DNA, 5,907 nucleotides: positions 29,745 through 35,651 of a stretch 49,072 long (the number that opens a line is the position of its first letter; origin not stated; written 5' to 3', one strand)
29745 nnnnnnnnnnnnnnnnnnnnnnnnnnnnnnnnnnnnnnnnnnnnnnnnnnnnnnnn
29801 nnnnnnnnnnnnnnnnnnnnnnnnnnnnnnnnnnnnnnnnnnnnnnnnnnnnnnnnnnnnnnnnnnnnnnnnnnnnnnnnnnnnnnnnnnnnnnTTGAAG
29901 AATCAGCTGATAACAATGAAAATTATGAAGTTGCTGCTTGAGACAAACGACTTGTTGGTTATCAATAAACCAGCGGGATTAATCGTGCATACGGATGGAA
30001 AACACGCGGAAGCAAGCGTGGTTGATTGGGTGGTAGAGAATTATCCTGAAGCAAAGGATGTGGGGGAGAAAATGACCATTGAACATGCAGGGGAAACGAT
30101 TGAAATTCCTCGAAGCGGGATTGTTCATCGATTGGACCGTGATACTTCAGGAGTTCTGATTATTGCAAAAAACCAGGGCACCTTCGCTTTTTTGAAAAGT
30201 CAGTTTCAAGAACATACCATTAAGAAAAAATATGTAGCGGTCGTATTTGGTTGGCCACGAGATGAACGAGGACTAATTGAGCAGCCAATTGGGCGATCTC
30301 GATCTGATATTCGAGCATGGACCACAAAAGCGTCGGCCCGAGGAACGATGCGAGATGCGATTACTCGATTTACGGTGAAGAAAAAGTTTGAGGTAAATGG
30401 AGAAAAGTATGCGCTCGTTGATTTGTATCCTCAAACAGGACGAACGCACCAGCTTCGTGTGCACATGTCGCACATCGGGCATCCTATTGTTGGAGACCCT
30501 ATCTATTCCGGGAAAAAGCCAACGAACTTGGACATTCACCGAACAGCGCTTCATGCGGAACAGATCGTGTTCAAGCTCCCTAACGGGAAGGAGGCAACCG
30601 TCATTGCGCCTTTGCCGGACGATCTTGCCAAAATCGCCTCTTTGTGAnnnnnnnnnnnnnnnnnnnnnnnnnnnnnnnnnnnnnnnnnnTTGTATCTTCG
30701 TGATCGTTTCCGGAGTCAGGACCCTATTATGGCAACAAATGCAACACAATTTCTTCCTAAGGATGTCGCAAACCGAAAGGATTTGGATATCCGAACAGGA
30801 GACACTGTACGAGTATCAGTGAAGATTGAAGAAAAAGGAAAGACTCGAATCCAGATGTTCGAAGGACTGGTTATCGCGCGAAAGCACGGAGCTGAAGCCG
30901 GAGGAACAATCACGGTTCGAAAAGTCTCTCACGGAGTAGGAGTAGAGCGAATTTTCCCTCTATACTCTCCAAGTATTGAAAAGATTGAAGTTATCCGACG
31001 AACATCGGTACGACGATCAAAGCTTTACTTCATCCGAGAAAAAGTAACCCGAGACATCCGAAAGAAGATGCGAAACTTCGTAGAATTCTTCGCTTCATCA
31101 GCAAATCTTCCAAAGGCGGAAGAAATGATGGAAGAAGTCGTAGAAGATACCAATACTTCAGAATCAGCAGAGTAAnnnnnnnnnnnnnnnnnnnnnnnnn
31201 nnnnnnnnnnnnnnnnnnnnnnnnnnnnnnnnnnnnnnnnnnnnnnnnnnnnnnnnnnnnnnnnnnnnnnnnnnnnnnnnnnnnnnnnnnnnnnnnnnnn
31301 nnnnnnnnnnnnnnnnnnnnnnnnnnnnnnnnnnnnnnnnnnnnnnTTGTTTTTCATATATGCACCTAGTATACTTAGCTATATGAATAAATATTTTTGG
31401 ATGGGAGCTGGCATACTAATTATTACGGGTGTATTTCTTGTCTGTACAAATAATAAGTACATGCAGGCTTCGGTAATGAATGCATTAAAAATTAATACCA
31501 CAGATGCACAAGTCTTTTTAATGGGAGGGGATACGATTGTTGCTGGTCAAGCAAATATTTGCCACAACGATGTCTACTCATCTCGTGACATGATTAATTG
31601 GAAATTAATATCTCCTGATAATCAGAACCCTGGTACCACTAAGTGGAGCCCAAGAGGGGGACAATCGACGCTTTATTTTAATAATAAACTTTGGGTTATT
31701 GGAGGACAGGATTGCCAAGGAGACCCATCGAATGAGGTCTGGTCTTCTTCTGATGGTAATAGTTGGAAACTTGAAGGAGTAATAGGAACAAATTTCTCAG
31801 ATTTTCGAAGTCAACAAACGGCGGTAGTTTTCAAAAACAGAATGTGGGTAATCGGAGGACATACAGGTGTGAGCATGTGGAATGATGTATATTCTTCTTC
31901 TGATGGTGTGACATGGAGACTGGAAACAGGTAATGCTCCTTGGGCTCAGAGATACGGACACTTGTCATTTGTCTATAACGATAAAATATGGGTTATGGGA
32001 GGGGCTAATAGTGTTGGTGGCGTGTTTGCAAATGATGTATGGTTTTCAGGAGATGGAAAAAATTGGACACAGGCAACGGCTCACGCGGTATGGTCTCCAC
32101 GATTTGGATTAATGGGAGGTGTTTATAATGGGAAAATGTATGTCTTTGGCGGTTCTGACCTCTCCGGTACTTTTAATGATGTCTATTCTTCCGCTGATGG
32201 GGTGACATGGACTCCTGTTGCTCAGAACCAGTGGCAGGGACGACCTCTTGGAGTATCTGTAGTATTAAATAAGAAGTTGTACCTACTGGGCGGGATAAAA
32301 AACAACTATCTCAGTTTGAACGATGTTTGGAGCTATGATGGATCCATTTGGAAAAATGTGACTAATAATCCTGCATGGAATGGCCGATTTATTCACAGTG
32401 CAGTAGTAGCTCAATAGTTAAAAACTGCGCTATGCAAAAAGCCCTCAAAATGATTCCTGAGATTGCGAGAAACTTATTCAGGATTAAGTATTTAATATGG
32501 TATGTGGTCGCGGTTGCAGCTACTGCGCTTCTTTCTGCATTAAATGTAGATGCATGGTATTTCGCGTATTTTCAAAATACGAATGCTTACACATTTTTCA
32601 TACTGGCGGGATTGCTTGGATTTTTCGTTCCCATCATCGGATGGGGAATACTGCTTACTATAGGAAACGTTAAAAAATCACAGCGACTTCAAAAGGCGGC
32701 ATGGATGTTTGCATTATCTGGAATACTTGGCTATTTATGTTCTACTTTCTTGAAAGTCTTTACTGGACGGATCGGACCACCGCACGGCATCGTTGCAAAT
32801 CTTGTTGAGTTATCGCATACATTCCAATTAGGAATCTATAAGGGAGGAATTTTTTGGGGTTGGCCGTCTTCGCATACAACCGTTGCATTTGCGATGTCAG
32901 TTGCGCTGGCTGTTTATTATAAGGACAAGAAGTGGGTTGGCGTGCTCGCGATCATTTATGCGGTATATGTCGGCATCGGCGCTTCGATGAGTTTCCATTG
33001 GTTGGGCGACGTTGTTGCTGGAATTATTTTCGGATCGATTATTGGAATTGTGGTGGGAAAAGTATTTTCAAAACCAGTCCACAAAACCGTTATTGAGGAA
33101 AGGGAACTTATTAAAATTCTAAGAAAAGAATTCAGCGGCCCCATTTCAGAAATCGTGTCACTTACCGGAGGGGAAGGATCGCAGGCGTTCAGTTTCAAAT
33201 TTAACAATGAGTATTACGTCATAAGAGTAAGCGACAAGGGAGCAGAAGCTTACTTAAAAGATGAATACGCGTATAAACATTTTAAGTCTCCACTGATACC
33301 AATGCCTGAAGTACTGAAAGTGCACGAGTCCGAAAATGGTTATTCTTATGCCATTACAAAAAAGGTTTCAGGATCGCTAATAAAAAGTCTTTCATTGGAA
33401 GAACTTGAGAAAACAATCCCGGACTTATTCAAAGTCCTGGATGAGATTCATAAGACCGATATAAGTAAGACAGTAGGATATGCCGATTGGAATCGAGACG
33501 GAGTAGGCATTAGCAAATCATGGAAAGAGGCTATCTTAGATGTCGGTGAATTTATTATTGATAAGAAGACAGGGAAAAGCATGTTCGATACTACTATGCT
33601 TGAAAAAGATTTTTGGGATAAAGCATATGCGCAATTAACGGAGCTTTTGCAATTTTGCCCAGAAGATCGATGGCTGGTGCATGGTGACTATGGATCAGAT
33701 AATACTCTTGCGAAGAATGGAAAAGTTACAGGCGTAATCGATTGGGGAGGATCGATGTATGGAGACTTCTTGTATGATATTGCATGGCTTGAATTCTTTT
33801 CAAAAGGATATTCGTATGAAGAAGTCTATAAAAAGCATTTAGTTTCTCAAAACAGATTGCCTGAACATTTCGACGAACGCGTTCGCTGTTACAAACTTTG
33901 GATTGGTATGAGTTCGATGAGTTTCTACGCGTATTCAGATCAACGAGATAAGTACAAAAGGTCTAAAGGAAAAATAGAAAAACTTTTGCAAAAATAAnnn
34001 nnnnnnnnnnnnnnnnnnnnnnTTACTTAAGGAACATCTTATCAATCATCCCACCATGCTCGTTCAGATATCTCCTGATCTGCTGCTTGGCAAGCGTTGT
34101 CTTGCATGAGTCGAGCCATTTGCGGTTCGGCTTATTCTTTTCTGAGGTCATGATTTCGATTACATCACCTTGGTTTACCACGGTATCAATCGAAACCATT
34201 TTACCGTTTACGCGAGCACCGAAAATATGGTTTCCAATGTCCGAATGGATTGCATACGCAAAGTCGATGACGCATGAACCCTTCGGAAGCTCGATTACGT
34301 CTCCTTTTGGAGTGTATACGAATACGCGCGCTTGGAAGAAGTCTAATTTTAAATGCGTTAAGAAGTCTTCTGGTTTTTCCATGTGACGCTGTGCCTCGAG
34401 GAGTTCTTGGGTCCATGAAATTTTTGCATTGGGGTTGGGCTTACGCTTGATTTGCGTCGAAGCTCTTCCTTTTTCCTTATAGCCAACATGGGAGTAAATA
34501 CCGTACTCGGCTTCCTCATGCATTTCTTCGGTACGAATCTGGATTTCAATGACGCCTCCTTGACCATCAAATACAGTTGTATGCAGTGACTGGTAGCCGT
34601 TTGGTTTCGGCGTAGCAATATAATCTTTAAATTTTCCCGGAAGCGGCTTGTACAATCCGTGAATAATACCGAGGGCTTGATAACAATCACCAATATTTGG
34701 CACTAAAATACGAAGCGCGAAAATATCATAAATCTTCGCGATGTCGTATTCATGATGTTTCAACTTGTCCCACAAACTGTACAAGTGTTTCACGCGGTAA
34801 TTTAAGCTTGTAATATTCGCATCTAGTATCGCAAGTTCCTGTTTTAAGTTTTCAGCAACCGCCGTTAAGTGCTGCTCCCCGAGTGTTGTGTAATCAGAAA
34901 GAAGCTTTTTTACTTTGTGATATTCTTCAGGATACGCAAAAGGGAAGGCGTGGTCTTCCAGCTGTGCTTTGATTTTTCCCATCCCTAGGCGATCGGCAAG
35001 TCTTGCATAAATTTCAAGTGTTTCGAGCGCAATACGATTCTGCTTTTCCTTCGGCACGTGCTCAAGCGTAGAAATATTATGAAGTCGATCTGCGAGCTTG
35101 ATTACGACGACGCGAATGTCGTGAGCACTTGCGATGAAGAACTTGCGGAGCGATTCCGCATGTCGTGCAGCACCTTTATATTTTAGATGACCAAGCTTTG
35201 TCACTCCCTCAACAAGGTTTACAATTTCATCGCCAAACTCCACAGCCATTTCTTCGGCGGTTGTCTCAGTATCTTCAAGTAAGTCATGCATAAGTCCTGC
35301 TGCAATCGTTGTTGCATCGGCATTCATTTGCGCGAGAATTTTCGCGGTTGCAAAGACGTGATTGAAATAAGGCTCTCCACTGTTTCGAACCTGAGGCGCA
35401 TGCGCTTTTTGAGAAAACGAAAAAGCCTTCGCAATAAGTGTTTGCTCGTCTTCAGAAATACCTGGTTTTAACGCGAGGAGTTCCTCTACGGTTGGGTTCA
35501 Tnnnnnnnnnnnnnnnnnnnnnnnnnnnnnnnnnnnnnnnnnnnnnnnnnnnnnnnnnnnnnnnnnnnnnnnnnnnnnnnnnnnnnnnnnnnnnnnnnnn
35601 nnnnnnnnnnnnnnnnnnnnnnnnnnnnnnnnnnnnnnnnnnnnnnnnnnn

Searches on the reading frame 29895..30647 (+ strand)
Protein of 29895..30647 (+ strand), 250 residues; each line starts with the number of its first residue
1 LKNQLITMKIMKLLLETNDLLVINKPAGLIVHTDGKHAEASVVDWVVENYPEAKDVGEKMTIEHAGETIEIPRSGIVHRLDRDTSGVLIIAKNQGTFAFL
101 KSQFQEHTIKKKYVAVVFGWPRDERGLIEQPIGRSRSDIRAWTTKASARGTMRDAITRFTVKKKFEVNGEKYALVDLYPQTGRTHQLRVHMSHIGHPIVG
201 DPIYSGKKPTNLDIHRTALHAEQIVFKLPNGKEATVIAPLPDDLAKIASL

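Call 75: search_protein_families(library=pfam, proteins=[window:29895-30647:+], max_evalue=0.00001)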
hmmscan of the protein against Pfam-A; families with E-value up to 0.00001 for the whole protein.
window:29895-30647:+ (250 aa): 1 family
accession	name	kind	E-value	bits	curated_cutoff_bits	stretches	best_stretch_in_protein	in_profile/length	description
PF00849.27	PseudoU_synth_2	-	1.1e-29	104.1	26.8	1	19-193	1-152/152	RNA pseudouridylate synthase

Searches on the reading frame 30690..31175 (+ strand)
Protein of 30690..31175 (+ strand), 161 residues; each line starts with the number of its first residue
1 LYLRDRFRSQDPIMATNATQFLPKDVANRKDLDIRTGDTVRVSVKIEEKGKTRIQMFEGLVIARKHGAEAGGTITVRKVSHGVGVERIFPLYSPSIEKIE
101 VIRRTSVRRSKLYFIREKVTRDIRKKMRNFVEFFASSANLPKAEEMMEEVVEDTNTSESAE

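Call 75: search_protein_families(library=pfam, proteins=[window:30690-31175:+], max_evalue=0.00001)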
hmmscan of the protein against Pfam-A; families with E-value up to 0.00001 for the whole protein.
window:30690-31175:+ (161 aa): 1 family
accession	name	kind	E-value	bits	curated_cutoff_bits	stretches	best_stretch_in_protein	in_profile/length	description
PF01245.26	Ribosomal_L19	-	1.4e-35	122.1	22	1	29-126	13-109/111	Ribosomal protein L19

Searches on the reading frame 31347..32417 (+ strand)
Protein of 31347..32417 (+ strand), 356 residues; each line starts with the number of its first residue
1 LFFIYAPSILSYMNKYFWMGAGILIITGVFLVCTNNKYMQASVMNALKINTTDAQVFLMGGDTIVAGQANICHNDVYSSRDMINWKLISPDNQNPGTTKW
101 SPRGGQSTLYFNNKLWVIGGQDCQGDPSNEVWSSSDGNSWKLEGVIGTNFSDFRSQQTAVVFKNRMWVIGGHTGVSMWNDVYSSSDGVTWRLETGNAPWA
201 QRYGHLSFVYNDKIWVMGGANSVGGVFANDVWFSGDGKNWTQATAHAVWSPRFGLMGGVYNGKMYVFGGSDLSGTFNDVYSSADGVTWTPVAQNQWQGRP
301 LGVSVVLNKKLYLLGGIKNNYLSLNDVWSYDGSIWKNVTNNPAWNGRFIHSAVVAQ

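Call 75: search_protein_families(library=pfam, proteins=[window:31347-32417:+], max_evalue=0.00001)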
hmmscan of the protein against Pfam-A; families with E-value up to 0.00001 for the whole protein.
window:31347-32417:+ (356 aa): 8 families
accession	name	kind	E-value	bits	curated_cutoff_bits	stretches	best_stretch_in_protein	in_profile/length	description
PF24681.1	Kelch_KLHDC2_KLHL20_DRC7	-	1.7e-30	106.4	50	2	194-354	43-211/221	KLHDC2/KLHL20/DRC7 Kelch-repeats domain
PF01344.31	Kelch_1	-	3e-19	68.6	20.1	0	303-340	6-44/46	Kelch motif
PF24981.1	Beta-prop_ATRN-LZTR1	-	2.3e-18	66.9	50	2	237-354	24-155/289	Attractin/LZTR1 beta-propeller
PF13418.12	Kelch_4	-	3e-10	40.3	21.6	0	304-331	7-35/49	Galactose oxidase, central domain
PF07646.21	Kelch_2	-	8.4e-10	38.6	21.3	0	299-335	2-39/48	Kelch motif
PF13964.12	Kelch_6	-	2.2e-09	37.4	25.3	0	105-141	4-41/50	Kelch motif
PF13415.12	Kelch_3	-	3.5e-08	33.9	22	0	308-343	1-38/48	Galactose oxidase, central domain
PF19755.4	DUF6242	-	1.2e-06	29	29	0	92-190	122-217/217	Domain of unknown function (DUF6242)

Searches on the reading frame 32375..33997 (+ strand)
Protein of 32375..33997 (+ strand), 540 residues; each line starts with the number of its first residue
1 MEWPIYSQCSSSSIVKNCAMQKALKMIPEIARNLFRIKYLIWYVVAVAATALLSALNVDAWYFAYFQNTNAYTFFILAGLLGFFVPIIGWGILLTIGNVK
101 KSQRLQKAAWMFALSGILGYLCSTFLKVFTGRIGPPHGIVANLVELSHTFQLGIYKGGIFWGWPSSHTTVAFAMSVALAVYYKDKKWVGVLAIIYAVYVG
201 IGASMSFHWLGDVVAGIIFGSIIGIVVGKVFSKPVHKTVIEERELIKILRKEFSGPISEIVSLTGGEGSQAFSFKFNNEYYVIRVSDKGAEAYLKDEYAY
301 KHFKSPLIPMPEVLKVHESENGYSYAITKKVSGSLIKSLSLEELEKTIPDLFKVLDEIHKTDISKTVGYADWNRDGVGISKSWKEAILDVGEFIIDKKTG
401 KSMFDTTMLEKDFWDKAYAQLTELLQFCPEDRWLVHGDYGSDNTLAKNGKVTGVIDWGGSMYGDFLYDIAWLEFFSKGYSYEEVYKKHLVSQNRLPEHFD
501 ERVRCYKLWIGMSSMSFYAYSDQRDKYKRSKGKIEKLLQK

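Call 75: search_protein_families(library=pfam, proteins=[window:32375-33997:+], max_evalue=0.00001)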
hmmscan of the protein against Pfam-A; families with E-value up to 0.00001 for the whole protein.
window:32375-33997:+ (540 aa): 3 families
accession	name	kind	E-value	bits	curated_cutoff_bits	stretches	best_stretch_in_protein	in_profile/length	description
PF01636.29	APH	-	1.2e-20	74.8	23.2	1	263-472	5-209/239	Phosphotransferase enzyme family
PF01569.27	PAP2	-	5.5e-12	46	27.2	1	109-229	2-123/130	PAP2 superfamily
PF03881.20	Fructosamin_kin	-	8.2e-06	25.7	22.4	0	257-520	19-272/288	Fructosamine kinase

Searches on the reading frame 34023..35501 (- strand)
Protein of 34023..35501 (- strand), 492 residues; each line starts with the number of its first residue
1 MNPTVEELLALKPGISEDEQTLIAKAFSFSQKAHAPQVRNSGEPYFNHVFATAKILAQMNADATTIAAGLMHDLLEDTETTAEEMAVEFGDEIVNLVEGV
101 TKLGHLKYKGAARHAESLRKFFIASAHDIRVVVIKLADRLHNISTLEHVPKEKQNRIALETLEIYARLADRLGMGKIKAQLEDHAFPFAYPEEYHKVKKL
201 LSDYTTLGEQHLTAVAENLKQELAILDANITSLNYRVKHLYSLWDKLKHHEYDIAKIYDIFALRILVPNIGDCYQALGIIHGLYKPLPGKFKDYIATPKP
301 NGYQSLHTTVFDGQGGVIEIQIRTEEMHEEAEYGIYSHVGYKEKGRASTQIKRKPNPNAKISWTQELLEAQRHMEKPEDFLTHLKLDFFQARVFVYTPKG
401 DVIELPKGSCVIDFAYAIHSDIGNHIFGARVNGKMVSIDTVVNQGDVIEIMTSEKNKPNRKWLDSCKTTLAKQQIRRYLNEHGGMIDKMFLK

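Call 75: search_protein_families(library=pfam, proteins=[window:34023-35501:-], max_evalue=0.00001)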
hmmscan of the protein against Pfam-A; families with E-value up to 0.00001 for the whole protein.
window:34023-35501:- (492 aa): 4 families
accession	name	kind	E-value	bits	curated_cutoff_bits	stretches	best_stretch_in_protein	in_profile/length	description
PF13328.12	HD_4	-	1.2e-44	152.2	27.2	1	26-174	1-155/156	HD domain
PF04607.23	RelA_SpoT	-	1.5e-38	132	27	1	236-345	2-112/113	Region found in RelA / SpoT proteins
PF02824.27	TGS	-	1.7e-23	82.8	22.2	1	393-452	1-60/60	TGS domain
PF01966.28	HD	-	1.7e-08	35.2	22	1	45-142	1-115/116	HD domain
